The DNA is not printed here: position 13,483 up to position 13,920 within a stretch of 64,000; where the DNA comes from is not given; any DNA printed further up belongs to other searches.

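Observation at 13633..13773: Unannotated 46-aa AgrD-like precursor with Ser at the ring-closing position (predicted lactone SIFGF)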

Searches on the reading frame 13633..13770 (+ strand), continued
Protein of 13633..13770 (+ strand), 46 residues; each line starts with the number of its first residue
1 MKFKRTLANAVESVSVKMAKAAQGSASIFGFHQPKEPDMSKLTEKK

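Call 55: find_homologous_proteins(query=A5, max_evalue=0.001)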
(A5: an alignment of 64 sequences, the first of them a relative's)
Query A5 (64 sequences) (46 aa, profile of the alignment): 193 proteins with E <= 0.001 among 531 candidates; the best 120 are listed.
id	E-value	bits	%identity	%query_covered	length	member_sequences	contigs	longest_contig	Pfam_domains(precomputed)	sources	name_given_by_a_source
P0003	5.8e-17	79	76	100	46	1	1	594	-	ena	-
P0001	6.5e-17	79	100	100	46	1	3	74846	-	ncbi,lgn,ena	-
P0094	1.8e-16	78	50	100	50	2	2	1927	-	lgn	-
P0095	3.8e-16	76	65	43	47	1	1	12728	-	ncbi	-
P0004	6.9e-16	76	65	100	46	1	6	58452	-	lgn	-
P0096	7.8e-16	75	51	93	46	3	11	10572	-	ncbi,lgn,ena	-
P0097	8.0e-16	75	46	80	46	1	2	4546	-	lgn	-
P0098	9.3e-16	75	63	76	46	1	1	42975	-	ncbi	-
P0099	1.1e-15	75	50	74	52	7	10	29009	-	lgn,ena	-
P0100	1.5e-15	75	47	74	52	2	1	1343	-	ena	-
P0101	2.0e-15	74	50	74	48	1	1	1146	-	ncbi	-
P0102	2.1e-15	74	49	76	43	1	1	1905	-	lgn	-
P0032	2.2e-15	74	56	74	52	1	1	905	-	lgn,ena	-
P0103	2.8e-15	74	50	74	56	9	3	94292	-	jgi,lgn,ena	-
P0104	2.9e-15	74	43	87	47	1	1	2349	-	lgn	-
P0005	9.1e-15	72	63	100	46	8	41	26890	-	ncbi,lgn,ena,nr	ncbi:MAG: cyclic lactone autoinducer peptide [Oscillospiraceae bacterium]|nr:cyclic lactone autoindu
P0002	1.1e-14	72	85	100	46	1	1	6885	-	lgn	-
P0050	3.9e-14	70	47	74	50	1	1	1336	-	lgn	-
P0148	6.9e-13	66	39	70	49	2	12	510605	-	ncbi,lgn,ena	-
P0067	1.5e-12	65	42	72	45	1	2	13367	-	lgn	-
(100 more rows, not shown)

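Call 63: find_encoding_contigs(protein=P0017, flank=5000, max_places=1)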
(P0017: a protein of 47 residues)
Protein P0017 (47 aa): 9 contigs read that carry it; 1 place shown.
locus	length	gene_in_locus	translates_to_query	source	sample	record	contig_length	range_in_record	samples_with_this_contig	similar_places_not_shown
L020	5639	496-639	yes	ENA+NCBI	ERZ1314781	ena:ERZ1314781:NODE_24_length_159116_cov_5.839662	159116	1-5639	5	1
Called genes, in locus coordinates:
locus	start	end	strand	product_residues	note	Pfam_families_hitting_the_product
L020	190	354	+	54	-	-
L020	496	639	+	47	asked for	-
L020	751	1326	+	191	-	PF04647:AgrB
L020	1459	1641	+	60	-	PF00269:SASP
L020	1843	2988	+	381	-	PF02557:VanY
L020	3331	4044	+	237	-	PF00072:Response_reg, PF04397:LytTR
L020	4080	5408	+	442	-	PF14501:HATPase_c_5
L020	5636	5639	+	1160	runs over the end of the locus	PF12799:LRR_4 (faint), PF13306:LRR_5, PF13855:LRR_8 (faint), PF13306:LRR_5, PF07554:FIVAR (faint)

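Call 64: find_encoding_contigs(protein=P0098, flank=5000, max_places=1)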
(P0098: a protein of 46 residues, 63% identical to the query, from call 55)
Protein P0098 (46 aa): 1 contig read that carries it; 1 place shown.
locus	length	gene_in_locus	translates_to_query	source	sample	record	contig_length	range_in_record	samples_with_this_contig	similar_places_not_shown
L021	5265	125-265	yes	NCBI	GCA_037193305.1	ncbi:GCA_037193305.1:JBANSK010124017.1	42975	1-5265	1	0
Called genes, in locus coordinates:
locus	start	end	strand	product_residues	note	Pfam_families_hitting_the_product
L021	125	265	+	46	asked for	-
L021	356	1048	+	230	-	-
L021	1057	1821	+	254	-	PF04892:VanZ-LLP1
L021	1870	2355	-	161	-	-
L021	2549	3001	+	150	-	-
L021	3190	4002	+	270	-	-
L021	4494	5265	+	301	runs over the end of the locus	PF05198:IF3_N, PF00707:IF3_C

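Call 65: find_encoding_contigs(protein=P0148, flank=5000, max_places=1)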
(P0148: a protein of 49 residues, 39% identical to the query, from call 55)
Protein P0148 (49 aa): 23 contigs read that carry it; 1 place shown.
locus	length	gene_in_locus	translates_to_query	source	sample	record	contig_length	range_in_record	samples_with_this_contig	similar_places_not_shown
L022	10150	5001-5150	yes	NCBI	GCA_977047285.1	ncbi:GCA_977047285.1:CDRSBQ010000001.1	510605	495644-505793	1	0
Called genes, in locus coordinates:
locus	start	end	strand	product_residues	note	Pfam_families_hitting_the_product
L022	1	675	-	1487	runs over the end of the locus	PF14130:Cap4_nuclease (weak)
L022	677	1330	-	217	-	-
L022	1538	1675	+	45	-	-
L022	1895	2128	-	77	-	-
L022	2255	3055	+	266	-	PF00072:Response_reg, PF04397:LytTR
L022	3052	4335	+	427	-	PF14501:HATPase_c_5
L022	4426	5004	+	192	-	PF04647:AgrB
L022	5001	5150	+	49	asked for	-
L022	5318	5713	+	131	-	-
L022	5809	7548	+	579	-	-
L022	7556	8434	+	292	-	PF00005:ABC_tran, PF02463:SMC_N (faint), PF13555:AAA_29 (weak), PF13304:AAA_21 (faint)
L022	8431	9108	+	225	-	-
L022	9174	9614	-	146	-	-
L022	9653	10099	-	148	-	-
